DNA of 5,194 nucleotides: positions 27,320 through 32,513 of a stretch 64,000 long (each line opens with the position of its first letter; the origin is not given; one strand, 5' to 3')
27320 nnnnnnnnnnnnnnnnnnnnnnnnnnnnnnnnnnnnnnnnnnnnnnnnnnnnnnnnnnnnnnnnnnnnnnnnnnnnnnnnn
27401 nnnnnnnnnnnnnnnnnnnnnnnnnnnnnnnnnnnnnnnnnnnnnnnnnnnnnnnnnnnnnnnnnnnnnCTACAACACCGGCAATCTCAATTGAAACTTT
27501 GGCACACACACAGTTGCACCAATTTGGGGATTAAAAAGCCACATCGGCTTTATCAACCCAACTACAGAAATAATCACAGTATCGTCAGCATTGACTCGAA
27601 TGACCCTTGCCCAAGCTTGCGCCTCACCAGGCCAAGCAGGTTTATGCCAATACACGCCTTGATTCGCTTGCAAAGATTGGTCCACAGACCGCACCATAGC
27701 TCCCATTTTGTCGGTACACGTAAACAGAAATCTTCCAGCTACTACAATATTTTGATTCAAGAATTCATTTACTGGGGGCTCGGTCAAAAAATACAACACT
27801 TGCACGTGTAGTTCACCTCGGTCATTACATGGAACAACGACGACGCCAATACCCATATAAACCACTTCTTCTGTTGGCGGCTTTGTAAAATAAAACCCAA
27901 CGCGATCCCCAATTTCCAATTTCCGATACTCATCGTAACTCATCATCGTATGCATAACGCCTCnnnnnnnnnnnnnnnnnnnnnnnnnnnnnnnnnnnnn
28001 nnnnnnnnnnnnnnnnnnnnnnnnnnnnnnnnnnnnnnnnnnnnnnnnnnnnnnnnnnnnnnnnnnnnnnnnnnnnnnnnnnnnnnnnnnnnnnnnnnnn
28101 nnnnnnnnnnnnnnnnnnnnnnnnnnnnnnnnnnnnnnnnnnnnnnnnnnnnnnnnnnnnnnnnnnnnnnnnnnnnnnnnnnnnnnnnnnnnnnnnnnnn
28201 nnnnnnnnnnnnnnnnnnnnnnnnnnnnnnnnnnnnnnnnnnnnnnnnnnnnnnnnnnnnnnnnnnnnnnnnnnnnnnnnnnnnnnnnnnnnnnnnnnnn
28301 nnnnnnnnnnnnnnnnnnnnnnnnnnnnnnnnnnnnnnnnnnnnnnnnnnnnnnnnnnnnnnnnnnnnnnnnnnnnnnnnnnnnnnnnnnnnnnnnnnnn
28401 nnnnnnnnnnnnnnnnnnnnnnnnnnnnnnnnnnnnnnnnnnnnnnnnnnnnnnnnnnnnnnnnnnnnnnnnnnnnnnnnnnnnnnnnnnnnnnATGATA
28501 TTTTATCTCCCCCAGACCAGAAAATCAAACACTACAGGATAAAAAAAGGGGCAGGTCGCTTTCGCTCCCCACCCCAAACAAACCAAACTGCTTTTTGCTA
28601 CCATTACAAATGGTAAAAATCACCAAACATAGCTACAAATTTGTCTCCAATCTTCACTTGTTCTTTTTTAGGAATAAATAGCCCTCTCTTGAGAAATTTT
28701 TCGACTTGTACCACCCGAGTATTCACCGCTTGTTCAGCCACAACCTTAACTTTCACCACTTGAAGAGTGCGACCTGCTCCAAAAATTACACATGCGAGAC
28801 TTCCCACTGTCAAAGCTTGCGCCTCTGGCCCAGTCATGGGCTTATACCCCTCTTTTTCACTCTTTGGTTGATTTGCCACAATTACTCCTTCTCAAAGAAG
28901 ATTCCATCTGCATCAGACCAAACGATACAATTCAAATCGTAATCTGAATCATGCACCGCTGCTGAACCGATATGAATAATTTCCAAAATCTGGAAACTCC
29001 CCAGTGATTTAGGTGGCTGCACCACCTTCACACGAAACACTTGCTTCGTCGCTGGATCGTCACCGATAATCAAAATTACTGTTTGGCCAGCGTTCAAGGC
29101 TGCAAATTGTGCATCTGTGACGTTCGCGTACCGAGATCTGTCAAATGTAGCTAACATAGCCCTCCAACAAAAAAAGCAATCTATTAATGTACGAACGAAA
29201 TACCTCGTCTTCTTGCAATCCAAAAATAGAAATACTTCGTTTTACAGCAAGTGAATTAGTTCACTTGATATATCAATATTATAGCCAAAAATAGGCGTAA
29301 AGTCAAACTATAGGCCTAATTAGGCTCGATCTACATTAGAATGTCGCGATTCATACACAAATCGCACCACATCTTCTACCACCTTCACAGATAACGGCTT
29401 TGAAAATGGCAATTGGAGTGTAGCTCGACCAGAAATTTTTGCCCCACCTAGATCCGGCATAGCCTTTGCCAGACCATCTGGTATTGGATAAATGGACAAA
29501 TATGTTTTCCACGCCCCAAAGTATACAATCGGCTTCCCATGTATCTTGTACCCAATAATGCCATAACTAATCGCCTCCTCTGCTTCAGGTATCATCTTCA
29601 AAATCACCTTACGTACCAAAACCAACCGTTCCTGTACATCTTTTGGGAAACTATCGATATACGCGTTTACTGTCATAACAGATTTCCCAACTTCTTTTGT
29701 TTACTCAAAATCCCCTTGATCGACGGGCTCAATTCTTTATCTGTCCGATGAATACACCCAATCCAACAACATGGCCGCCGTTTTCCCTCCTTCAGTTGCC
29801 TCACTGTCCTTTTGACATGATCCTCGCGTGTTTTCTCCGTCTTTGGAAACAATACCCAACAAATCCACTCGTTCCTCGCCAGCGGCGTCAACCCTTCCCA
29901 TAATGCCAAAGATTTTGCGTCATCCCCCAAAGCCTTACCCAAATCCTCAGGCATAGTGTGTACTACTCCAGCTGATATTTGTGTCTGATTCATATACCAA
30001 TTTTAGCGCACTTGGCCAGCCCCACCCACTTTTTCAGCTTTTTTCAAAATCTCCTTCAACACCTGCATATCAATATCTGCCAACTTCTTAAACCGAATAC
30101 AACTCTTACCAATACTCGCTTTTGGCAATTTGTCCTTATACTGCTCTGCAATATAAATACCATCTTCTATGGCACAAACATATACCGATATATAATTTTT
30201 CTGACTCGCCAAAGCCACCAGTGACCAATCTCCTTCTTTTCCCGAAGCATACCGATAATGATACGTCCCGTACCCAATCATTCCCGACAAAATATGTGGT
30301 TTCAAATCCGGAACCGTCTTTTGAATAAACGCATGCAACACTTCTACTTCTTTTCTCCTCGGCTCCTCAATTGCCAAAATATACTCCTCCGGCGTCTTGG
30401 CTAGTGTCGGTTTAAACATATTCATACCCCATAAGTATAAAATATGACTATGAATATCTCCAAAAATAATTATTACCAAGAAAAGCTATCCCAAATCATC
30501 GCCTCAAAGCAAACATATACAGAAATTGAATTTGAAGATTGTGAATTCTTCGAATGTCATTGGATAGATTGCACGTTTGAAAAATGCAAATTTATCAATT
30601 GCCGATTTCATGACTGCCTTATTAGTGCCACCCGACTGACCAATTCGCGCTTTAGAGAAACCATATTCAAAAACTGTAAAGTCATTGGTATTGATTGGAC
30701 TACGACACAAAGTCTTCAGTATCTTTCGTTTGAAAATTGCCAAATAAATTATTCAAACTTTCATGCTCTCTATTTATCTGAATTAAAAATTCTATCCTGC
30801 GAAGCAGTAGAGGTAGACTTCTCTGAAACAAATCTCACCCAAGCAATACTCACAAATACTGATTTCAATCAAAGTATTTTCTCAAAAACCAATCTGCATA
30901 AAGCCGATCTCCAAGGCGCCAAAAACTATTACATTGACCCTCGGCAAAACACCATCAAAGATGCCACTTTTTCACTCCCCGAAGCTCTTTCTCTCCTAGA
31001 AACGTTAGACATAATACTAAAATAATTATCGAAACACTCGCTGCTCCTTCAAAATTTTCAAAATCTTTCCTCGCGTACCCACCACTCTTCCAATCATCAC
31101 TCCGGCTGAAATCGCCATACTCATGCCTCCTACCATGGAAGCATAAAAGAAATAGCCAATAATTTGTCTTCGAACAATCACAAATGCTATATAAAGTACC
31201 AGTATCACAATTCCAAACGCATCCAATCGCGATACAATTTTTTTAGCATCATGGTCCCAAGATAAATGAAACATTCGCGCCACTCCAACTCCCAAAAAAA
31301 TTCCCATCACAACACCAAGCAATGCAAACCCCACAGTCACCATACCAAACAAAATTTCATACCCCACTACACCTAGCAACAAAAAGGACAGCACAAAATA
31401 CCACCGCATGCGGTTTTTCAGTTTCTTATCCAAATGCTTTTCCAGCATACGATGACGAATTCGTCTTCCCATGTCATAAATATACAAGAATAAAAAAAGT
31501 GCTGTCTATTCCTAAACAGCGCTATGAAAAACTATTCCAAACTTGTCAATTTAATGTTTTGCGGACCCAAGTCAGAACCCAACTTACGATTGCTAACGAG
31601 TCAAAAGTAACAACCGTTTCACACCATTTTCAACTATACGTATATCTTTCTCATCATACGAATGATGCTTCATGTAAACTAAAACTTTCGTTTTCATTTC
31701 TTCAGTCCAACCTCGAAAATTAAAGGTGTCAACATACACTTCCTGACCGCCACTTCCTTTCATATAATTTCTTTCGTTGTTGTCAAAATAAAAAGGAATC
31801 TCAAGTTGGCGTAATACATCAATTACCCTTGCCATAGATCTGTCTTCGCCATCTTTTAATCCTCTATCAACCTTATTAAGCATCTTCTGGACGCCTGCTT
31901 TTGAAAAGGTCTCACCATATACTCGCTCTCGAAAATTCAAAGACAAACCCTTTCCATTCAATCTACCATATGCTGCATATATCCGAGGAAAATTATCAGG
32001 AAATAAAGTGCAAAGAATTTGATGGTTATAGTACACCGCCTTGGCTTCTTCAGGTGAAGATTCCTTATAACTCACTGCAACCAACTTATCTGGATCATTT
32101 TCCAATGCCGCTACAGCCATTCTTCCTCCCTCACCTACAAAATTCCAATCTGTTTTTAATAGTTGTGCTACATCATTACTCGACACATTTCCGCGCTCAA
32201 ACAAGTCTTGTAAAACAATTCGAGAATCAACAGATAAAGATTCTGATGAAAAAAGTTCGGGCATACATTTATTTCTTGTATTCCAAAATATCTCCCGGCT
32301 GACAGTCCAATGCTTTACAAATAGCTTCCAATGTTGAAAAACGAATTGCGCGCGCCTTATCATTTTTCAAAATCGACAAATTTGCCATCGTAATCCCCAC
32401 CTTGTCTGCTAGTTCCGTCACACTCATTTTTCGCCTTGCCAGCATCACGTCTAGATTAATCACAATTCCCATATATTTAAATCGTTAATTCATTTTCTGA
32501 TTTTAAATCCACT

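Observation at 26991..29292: Five-gene operon of unknown proteins behind a consensus sigma70 promoter with an operator-like palindrome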

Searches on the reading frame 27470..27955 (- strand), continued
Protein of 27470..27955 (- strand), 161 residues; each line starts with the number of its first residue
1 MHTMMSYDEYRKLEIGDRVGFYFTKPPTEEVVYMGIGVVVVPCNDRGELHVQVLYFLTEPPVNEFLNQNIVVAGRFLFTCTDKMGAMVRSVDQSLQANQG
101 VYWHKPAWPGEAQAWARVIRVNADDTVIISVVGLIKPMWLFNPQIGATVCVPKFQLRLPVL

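Call 59: search_solved_structures(query=P0004, max_evalue=10)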
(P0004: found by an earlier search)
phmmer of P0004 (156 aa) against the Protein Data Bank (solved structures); distinct sequences matched with E-value up to 10: 4.
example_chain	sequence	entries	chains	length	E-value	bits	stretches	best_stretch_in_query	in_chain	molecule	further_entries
8c0d_B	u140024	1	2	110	0.18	15.2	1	8-60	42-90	DDRGK domain-containing protein 1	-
8b9x_A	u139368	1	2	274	0.82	13.1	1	8-60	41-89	DDRGK domain-containing protein 1,E3 UFM1-protein ligase 1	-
8qfc_D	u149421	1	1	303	1.2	12.6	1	8-60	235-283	DDRGK domain-containing protein 1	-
8ohd_C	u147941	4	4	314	1.2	12.5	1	8-60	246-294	DDRGK domain-containing protein 1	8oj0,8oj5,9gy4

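Call 60: search_solved_structures(query=P0005, max_evalue=10)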
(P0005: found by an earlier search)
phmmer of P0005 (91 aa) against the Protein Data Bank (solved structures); distinct sequences matched with E-value up to 10: 1.
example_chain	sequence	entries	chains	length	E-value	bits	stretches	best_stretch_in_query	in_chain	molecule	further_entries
3q87_B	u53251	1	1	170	0.66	13.6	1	21-74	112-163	N6 adenine specific DNA methylase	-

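Call 61: search_solved_structures(query=P0006, max_evalue=10)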
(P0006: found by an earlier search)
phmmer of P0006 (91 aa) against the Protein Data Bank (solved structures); distinct sequences matched with E-value up to 10: 2.
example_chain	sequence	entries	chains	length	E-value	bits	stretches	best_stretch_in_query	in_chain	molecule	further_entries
2xkx_A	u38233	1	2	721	1.5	12.5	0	19-55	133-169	DISKS LARGE HOMOLOG 4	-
4v4n_AC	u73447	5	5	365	2.1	12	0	16-49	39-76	50S ribosomal protein L3P | Large ribosomal subunit protein uL3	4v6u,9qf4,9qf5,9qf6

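Call 68: predict_structure(alignment_id=A2)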
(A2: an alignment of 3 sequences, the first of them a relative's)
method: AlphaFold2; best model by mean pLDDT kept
length: 161 residues; sequences in the alignment: 3
mean_pLDDT: 77.7   pTM: 0.53
mean pLDDT of the five models: 77.7, 76.9, 73.5, 73.2, 67.2
residues with pLDDT >= 90: 24; 70-90: 98; 50-70: 31; < 50: 8
segments of 3 or more residues with pLDDT < 50: 1-6
pLDDT, mean of each block of 10 residues (from residue 1): 45 82 83 88 90 86 83 85 57 75 69 85 89 76 83 74 37
secondary structure, 60 per line:
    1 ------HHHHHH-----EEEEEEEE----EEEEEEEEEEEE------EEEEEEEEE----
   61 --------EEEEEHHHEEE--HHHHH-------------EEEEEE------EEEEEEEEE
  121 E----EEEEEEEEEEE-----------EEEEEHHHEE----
elements in order: H7-12 E18-25 E30-41 E48-56 E69-73 E77-79 H82-86 E100-105 E112-121 E126-136 E148-152
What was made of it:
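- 27470..27955 (-): G4: 161 aa, two SH3/Tudor-like beta-barrels (residues 18-79 and 100-158). AlphaFold pLDDT 77.7 (call 68).
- On KapB (Pfam KapB family): The model has no long helices (call 68).
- AlphaFold gives pLDDT 77.7, with two five-stranded barrels (call 68).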

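Call 74: fold_search(model_id=the predicted structure, library=pdb)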
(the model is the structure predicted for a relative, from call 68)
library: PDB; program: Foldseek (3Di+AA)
matches with E <= 10: 834; with E <= 0.001: 3
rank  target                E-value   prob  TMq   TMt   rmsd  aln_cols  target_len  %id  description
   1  7yta_A                3.3e-04  1.00  0.34  0.39  13.0       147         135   14  crystal structure of NtAGDP3 AGD1-2 in complex with an H3K9me2 peptide (released 2022-10-12)
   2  4ii1_D                3.3e-04  1.00  0.31  0.35  13.0       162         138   16  Crystal structure of the zinc finger of ZGPAT (released 2013-02-13)
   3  4ii1_B                8.5e-04  1.00  0.31  0.35  12.8       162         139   15  Crystal structure of the zinc finger of ZGPAT (released 2013-02-13)
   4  5zwx_A                1.3e-03  1.00  0.30  0.33  14.5       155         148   13  Crystal structure of Raphanus sativus AGDP1 AGD12 in complex with an H3K9me2 peptide (released 2018-11-14)
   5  9coj_MODEL_1_A        1.9e-03  1.00  0.29  0.36   9.4       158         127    9  SH3-like tandem domain of human KIN protein (released 2024-07-31)
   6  7caj_A                2.1e-03  0.99  0.28  0.22  13.7       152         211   15  Crystal structure of SETDB1 Tudor domain in complexed with Compound 2. (released 2021-04-07)
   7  9ckj_F                2.2e-03  1.00  0.27  0.35  11.9       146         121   11  Co-crystal structure of 53BP1 tandem Tudor domains in complex with UNC9512 (released 2024-10-30)
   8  9cux                  2.3e-03  1.00  0.34  0.26  11.6       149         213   10  Crystal Structure of SETDB1 Tudor domain in complex with UNC100016 (released 2024-10-02)
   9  6bhi_A                2.5e-03  0.99  0.29  0.23  13.9       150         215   15  Crystal structure of SETDB1 with a modified H3 peptide (released 2017-12-06)
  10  7yta_C                3.0e-03  1.00  0.33  0.36  13.0       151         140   16  crystal structure of NtAGDP3 AGD1-2 in complex with an H3K9me2 peptide (released 2022-10-12)
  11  7cjt_A                3.2e-03  1.00  0.35  0.27  11.8       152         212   10  Crystal Structure of SETDB1 Tudor domain in complexed with (R,R)-59 (released 2021-04-14)
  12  6ie4_C                3.4e-03  1.00  0.31  0.36  14.3       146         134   12  Crystal structure of ADCP1 tandem Agenet domain 1-2 in complex with H3K9me1 (released 2019-01-16)
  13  7cd9_A                3.4e-03  0.99  0.27  0.21  14.2       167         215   14  Crystal Structure of SETDB1 tudor domain in complexed with Compound 6 (released 2021-04-07)
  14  5kh6                  3.4e-03  0.99  0.28  0.22  13.3       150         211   15  SETDB1 in complex with a fragment candidate (released 2016-09-21)
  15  3lgv_A                3.5e-03  0.75  0.22  0.18  15.4       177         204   14  H198P mutant of the DegS-deltaPDZ protease (released 2010-08-25)
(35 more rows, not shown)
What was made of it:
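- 27470..27955 (-): Foldseek E 3.3e-4 to tandem Agenet (call 74).
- Closest known: Eukaryotic tandem Tudor / Agenet / SAWADEE / MBT 'Royal family' readers. Same: These are the top Foldseek hits over about 150 columns (E 3.3e-4 to 1e-2, call 74).
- The top Foldseek hits are tandem Agenet, tandem Tudor and the KIN17 tandem SH3-like domain, with E from 3.3e-4 (call 74).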

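Call 76: find_related_loci(query=P0006, collection=metagenome_contigs, flank=5000)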
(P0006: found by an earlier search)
Query P0006 (91 aa) in metagenome_contigs; peptide patterns used: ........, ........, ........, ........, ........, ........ (x = any residue, [..] = any of these).
600 stretches matched a pattern, but none encodes a relative of the query by tblastn (E <= 1e-3).

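Call 93: search_protein_families(library=pfam, alignment_id=A2, max_evalue=1)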
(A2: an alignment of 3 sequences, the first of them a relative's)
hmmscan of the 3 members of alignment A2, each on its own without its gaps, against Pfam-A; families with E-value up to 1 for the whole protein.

A. member 1, P0001 (161 aa): 1 family
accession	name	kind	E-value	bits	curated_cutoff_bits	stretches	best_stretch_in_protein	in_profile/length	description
PF18346.7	SH3_15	-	0.096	13.4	24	1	93-144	17-65/67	Mind bomb SH3 repeat domain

B. families by the number of members that match (of 3 scanned): 1 family
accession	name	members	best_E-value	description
PF18346.7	SH3_15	1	0.096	Mind bomb SH3 repeat domain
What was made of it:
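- Closest known: Pfam SH3_15. Different: The two homologs do not hit it at all (call 93).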

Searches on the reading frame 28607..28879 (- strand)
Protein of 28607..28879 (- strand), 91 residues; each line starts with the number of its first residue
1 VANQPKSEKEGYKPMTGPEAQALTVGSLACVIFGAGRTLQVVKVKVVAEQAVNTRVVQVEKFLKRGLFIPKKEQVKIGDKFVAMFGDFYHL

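Call 3: search_protein_families(library=pfam, proteins=[window:28607-28879:-], max_evalue=1)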
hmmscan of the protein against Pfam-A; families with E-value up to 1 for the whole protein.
seq(91 aa): 0 families

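Call 4: search_protein_families(library=padloc, proteins=[window:28607-28879:-], max_evalue=1)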
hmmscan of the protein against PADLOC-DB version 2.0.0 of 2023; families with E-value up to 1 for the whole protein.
seq(91 aa): 0 families

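Call 5: search_protein_families(library=phrogs, proteins=[window:28607-28879:-], max_evalue=1)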
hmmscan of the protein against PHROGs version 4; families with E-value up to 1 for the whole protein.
seq(91 aa): 0 families

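Call 6: search_protein_families(library=ncbifam, proteins=[window:28607-28879:-], max_evalue=1)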
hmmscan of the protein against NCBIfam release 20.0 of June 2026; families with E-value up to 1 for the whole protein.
seq(91 aa): 1 family
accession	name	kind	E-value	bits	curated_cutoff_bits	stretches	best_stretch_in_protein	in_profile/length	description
NF008625.0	PRK11613.1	equivalog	0.11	11.6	455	1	24-60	236-272/282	dihydropteroate synthase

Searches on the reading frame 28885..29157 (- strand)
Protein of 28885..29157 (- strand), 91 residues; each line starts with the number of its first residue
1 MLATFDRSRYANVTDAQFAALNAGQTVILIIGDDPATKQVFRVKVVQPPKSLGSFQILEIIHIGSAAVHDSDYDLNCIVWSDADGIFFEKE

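Call 3: search_protein_families(library=pfam, proteins=[window:28885-29157:-], max_evalue=1)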
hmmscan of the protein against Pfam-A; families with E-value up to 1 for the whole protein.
seq(91 aa): 1 family
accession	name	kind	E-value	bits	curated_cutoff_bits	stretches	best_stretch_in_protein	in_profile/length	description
PF24130.1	DUF7397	-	0.018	15.3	27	1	70-89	19-38/56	Family of unknown function (DUF7397)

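Call 4: search_protein_families(library=padloc, proteins=[window:28885-29157:-], max_evalue=1)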
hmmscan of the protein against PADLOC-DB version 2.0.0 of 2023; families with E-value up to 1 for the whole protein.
seq(91 aa): 0 families

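Call 5: search_protein_families(library=phrogs, proteins=[window:28885-29157:-], max_evalue=1)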
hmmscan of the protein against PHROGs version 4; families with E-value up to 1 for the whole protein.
seq(91 aa): 2 families
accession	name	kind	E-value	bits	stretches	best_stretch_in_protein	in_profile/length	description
phrog_2766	-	unknown function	0.018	16.1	1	69-89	18-38/56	-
phrog_3057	-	unknown function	0.2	13.1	1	2-66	11-71/84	-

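Call 6: search_protein_families(library=ncbifam, proteins=[window:28885-29157:-], max_evalue=1)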
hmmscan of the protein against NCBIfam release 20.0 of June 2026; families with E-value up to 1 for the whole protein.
seq(91 aa): 0 families

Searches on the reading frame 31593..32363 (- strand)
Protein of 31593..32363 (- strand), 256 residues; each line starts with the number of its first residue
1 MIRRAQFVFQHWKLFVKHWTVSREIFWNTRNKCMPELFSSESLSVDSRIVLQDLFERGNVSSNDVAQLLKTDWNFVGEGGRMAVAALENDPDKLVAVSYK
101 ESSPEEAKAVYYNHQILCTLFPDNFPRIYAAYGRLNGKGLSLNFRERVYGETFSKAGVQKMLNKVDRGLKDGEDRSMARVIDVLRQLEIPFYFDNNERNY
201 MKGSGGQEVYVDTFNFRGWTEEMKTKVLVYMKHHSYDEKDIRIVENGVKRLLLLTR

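Call 86: search_protein_families(library=padloc, proteins=[window:31593-32363:-], max_evalue=0.01)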
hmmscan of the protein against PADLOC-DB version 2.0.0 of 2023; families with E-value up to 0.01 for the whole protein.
window:31593-32363:- (256 aa): 0 families

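Call 87: search_protein_families(library=phrogs, proteins=[window:31593-32363:-], max_evalue=0.01)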
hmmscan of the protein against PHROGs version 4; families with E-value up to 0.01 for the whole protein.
window:31593-32363:- (256 aa): 1 family
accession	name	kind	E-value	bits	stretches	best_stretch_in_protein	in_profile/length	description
phrog_13830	-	unknown function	0.004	18.4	1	22-67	73-118/127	-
